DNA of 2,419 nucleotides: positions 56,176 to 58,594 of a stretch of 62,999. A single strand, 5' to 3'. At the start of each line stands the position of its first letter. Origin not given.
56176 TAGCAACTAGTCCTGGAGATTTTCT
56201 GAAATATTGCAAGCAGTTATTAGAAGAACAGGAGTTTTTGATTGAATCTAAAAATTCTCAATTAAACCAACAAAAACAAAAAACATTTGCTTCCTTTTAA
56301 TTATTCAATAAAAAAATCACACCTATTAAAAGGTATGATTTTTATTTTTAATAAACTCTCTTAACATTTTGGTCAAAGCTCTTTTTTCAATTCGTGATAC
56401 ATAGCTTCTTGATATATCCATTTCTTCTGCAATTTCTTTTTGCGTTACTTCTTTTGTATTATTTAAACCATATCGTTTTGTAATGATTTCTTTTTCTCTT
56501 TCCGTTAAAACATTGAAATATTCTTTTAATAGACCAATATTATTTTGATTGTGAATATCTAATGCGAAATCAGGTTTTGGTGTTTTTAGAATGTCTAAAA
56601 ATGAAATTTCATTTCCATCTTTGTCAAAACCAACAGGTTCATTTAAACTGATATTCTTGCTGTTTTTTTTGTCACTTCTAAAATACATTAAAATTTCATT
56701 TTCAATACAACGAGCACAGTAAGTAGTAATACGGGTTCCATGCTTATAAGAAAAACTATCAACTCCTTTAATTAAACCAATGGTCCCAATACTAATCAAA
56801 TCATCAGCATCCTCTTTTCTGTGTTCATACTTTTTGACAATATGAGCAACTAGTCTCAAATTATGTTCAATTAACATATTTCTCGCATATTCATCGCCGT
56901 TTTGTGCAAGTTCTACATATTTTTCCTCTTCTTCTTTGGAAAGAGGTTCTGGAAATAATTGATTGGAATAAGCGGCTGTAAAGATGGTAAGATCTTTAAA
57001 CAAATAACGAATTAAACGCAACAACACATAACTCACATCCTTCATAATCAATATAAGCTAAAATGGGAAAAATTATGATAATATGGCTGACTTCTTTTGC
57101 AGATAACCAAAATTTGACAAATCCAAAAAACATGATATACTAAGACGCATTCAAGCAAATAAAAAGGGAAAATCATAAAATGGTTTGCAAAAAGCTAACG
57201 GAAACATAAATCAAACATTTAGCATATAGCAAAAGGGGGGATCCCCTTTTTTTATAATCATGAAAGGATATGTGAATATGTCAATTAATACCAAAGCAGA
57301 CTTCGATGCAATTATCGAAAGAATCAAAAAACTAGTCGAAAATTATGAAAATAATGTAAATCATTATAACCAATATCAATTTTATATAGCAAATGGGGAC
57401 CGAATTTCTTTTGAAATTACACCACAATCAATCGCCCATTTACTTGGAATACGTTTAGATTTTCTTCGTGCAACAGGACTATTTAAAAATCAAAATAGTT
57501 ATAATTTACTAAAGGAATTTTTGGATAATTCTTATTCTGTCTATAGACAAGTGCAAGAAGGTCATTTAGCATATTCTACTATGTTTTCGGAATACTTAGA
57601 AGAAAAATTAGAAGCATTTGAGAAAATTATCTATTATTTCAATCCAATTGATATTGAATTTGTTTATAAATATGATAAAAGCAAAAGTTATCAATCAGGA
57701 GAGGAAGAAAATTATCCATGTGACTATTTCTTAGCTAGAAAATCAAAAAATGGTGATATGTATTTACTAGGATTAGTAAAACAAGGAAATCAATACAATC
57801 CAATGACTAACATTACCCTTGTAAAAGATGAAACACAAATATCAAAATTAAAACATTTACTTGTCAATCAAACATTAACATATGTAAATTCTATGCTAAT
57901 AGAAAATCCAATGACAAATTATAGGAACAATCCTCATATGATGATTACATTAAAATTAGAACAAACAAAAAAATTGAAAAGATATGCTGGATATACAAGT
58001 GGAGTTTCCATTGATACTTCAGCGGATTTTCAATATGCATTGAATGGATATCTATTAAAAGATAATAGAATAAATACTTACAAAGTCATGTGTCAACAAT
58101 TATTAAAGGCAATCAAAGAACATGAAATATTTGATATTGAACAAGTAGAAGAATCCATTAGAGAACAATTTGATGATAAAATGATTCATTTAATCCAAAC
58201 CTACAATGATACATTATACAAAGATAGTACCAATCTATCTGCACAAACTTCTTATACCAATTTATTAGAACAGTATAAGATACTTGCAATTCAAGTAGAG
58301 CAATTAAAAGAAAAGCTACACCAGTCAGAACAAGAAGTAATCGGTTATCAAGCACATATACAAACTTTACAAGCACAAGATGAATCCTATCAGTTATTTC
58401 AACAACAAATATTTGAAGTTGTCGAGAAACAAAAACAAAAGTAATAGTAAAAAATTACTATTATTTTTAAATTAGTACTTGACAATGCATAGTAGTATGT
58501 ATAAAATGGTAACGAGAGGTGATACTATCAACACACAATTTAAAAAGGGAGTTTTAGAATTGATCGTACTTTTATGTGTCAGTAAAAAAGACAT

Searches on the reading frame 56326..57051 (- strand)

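Call 16: search_protein_families(library=pfam, proteins=[window:56326-57051:-], max_evalue=0.01)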
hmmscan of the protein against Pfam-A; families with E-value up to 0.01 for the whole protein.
window:56326-57051:- (241 aa): 13 families
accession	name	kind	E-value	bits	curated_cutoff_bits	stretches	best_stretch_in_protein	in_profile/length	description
PF04542.20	Sigma70_r2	-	1.1e-16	60.8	24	1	60-128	1-69/71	Sigma-70 region 2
PF04545.22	Sigma70_r4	-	5e-16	58.4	24.1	1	180-229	3-48/50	Sigma-70, region 4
PF01381.28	HTH_3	-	2.8e-05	24.5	23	1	202-223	10-31/55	Helix-turn-helix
PF08281.18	Sigma70_r4_2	-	0.00086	19.4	25.7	1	175-229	4-54/54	Sigma-70, region 4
PF12802.13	MarR_2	-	0.0018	18.9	27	1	199-221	17-40/61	MarR family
PF13518.12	HTH_28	-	0.0019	18.7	25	0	203-225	14-36/52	Helix-turn-helix domain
PF13384.12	HTH_23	-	0.0022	18.2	24.6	1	202-224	18-40/50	Homeodomain-like domain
PF04967.18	HTH_10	-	0.0035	17.5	23.1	1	182-229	1-51/53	HTH DNA binding domain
PF01371.25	Trp_repressor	-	0.0047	17.4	27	1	168-228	12-75/88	Trp repressor protein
PF13560.12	HTH_31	-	0.0061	17.3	27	1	201-223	14-36/64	Helix-turn-helix domain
PF08279.18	HTH_11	-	0.0062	16.8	25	0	196-220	9-34/55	HTH domain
PF01047.28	MarR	-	0.0064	16.8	24.6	0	196-223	12-39/59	MarR family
PF16509.11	KORA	-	0.0079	16.8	26.7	0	200-228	29-57/84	TrfB plasmid transcriptional repressor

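Call 40: search_protein_families(library=ncbifam, proteins=[window:56326-57051:-], max_evalue=0.1)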
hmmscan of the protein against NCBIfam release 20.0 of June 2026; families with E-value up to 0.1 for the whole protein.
window:56326-57051:- (241 aa): 69 families (the best 25 are shown)
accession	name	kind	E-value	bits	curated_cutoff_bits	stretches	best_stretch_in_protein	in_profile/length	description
NF004471.0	PRK05803.1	subfamily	7.7e-96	319.9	252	1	9-238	4-233/235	RNA polymerase sporulation sigma factor SigK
TIGR02846.1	spore_sigmaK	equivalog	2.7e-91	305.2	298.65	1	10-233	2-226/227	RNA polymerase sporulation sigma factor SigK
NF006158.0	PRK08301.1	equivalog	4.5e-64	216.2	339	1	9-235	13-239/241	RNA polymerase sporulation sigma factor SigE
TIGR02835.1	spore_sigmaE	equivalog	7.7e-60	202.2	348.6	1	16-235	9-232/234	RNA polymerase sporulation sigma factor SigE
TIGR02980.1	SigBFG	subfamily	3.1e-33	115.4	234.35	2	54-128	2-76/227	SigB/SigF/SigG family RNA polymerase sigma factor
NF006071.0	PRK08215.1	equivalog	6.2e-32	111.2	372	2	37-128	19-110/258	RNA polymerase sporulation sigma factor SigG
NF004052.0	PRK05572.1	subfamily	1.4e-31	110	311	2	35-128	12-105/252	SigF/SigG family RNA polymerase sporulation sigma factor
TIGR02885.1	spore_sigF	equivalog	2.7e-31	109.2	321.45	2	46-129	2-85/231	RNA polymerase sporulation sigma factor SigF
TIGR02394.1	rpoS_proteo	equivalog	3.1e-31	109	378.7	2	28-119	18-110/285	RNA polymerase sigma factor RpoS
TIGR02997.1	Sig70-cyanoRpoD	subfamily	1.5e-30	106.5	384.5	2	129-229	200-297/298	RNA polymerase sigma factor, RpoD/SigA family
TIGR02937.1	sigma70-ECF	superfamily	8e-30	103.6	42.9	1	56-231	2-163/165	sigma-70 family RNA polymerase sigma factor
NF004207.0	PRK05657.1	equivalog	8.5e-30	104.2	394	2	27-118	60-152/329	RNA polymerase sigma factor RpoS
TIGR02850.1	spore_sigG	equivalog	1.7e-29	103.1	457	2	38-127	17-106/254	RNA polymerase sporulation sigma factor SigG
TIGR02393.1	RpoD_Cterm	equivalog_domain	1.5e-28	100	354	2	128-232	125-227/238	RNA polymerase sigma factor RpoD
NF006666.0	PRK09210.1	equivalog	5.4e-25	88.5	572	2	37-119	114-196/370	RNA polymerase sigma factor RpoD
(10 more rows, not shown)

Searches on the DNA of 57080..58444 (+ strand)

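Call 8: search_rna_families(source=window, start=57080, end=57290, threshold=evalue, max_evalue=10, show_alignments=3)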
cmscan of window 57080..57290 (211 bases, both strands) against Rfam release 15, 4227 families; matches with E-value up to 10: 11.
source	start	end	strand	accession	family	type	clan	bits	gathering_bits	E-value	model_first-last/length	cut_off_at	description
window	57172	57212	+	RF02624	BSnc150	Gene; sRNA;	-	17.3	73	0.76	1-44/44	no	Brucella sRNA 150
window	57190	57252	+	RF02057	STnc40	Gene; sRNA;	-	17.2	45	1.2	1-70/70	no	Salmonella enterica sRNA STnc40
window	57130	57183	-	RF01182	SNORD11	Gene; snRNA; snoRNA; CD-box;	CL00103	15.4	55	3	1-84/84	no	Small nucleolar RNA SNORD11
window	57097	57129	+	RF01359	CRISPR-DR46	Gene; CRISPR;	-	15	50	8.9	1-38/38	no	CRISPR RNA direct repeat element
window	57207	57290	+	RF02390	sau-41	Gene; sRNA;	-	14.5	80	5.7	1-93/156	3'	Staphylococcus sRNA sau-41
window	57087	57138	+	RF00476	snosnR61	Gene; snRNA; snoRNA; CD-box;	CL00051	13.2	45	9.3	37-85/85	no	Small nucleolar RNA snR61/Z1/Z11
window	57231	57290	-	RF00082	SraG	Gene; sRNA;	-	12.4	50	7.5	112-177/177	5'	SraG RNA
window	57184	57233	-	RF00816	mir-245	Gene; miRNA;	-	12.4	70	9.2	18-68/85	no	mir-245 microRNA precursor family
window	57210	57266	+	RF01730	Termite-leu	Cis-reg;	-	12.3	51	4.8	1-78/78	no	Termite-leu RNA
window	57113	57166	-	RF02188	ST7-OT4_2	Gene; lncRNA;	-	12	55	4.1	115-172/172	no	ST7 overlapping transcript 4 conserved region 2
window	57212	57277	-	RF00638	MIR159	Gene; miRNA;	-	11.1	74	2.8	72-124/196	no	MIR159 microRNA precursor family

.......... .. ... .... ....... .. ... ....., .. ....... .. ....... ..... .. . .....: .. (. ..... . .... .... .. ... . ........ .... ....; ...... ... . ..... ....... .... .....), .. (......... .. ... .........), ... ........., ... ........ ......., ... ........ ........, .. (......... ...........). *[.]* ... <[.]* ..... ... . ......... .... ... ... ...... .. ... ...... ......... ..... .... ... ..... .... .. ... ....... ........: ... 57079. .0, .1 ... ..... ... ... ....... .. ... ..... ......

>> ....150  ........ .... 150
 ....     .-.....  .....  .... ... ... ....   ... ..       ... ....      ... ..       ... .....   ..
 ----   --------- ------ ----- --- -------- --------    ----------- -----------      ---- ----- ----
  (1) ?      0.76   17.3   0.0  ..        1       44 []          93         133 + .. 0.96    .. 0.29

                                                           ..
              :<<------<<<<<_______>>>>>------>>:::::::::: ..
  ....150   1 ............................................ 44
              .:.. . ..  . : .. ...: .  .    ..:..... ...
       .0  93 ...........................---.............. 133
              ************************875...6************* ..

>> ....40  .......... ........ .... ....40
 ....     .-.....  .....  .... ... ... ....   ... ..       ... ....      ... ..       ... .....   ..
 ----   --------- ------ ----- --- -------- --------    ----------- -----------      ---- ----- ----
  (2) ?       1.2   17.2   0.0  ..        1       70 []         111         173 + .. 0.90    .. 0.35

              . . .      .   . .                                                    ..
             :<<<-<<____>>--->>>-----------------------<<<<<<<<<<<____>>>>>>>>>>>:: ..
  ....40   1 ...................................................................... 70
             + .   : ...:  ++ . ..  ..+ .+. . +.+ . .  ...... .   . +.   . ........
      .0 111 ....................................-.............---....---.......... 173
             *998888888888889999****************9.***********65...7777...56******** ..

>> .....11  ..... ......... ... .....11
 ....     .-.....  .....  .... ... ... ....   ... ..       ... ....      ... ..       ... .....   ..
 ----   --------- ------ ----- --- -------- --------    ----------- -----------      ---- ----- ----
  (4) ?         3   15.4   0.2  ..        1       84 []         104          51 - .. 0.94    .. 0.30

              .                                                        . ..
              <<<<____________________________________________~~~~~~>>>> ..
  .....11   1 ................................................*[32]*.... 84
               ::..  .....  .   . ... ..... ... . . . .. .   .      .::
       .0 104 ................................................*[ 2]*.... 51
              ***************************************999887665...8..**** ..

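Call 77: search_rna_families(source=L028, start=5830, end=6010, threshold=evalue, max_evalue=10)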
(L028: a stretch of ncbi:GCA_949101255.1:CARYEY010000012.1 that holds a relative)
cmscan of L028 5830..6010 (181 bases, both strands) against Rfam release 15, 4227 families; matches with E-value up to 10: 19.
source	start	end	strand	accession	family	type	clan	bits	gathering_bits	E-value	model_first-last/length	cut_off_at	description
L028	5873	5978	+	RF00034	RprA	Gene; sRNA;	-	23.8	70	0.82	1-108/108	no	RprA RNA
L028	5906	5989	+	RF02426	SpF03_sRNA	Gene; sRNA;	-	22.1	50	0.3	1-106/106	no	Streptococcus sRNA SpF03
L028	5913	5983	+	RF02366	Yfr19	Gene; sRNA;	-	21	70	0.44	1-82/82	no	Cyanobacterial functional RNA 19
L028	5895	5975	-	RF02420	Bp1_162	Gene; sRNA;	-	19.5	50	0.32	1-100/100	no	Burkholderia sRNA Bp1_Cand612_SIPHT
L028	5871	5975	+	RF01770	rimP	Cis-reg; leader;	-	18.2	47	0.75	1-102/102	no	Gammaprotebacteria rimP leader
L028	5901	5982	+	RF00242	ctRNA_pT181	Gene; antisense;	-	17.6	56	5.7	1-94/94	no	ctRNA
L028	5894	5982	+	RF02029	sraA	Gene; sRNA;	-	17.1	56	2.1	1-95/95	no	sraA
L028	5905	5980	+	RF02059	STnc50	Gene; sRNA;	-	16.9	55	1.6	1-84/84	no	Salmonella enterica sRNA STnc40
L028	5882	5982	+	RF00558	L20_leader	Cis-reg; leader;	-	16.3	58.7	0.54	1-127/127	no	Ribosomal protein L20 leader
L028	5923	5980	-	RF01078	PK-PYVV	Cis-reg;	-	16.3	65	0.93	1-58/58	no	3'-terminal pseudoknot in PYVV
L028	5883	5976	+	RF01403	STnc290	Gene; sRNA;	-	16.2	60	1.4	1-65/65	no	STnc290 Hfq binding RNA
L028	5913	5991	+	RF02945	Corio-PBP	Gene; sRNA;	-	15.7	63.5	1.5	1-74/74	no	Corio-PBP RNA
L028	5967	6000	-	RF02888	BtsR1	Gene; sRNA;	-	15.6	66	0.7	1-51/51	no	Bacillus sRNA 1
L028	5859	5911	+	RF02075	STnc230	Gene; sRNA;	-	15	50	8.4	1-83/83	no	Enterobacterial sRNA STnc230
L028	5912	5989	+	RF01730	Termite-leu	Cis-reg;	-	12.6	51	3.5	1-78/78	no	Termite-leu RNA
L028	5949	6010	-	RF00082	SraG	Gene; sRNA;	-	12.1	50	7.7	91-177/177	5'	SraG RNA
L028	5919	6002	+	RF01761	wcaG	Cis-reg;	-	11.2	42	8.4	1-98/98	no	wcaG RNA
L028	5929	5999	-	RF00233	Tymo_tRNA-like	Cis-reg;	-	10.2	40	6.8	1-84/84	no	Tymovirus/Pomovirus/Furovirus tRNA-like 3' UTR element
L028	5945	5973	+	RF00166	PrrB_RsmZ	Gene; sRNA;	CL00106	8.7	44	6.6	102-129/133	no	PrrB/RsmZ RNA family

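Call 78: search_rna_families(source=L017, start=3830, end=4010, threshold=evalue, max_evalue=10)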
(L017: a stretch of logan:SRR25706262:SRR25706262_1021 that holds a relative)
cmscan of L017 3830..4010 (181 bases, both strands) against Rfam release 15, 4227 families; matches with E-value up to 10: 6.
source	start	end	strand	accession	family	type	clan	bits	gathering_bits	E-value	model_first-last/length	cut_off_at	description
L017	3894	3988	+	RF02945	Corio-PBP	Gene; sRNA;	-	21.5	63.5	0.047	1-74/74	no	Corio-PBP RNA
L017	3870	3981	+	RF01774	rpsL_ricks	Cis-reg; leader;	-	19.4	60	4.6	1-131/131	no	Rickettsia rpsL leader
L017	3888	4010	+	RF04359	Plastid-GIID1-clpP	Intron;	-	18.2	140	0.25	1-130/179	3'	Plastid group II-D1 clpP intron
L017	3887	3980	+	RF00558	L20_leader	Cis-reg; leader;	-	17.1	58.7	0.35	1-127/127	no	Ribosomal protein L20 leader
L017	3912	3972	+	RF01403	STnc290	Gene; sRNA;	-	16.1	60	1.5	1-65/65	no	STnc290 Hfq binding RNA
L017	3880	4010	+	RF01484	rli59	Cis-reg;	-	13.6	100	6.7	1-181/181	no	Listeria sRNA rli59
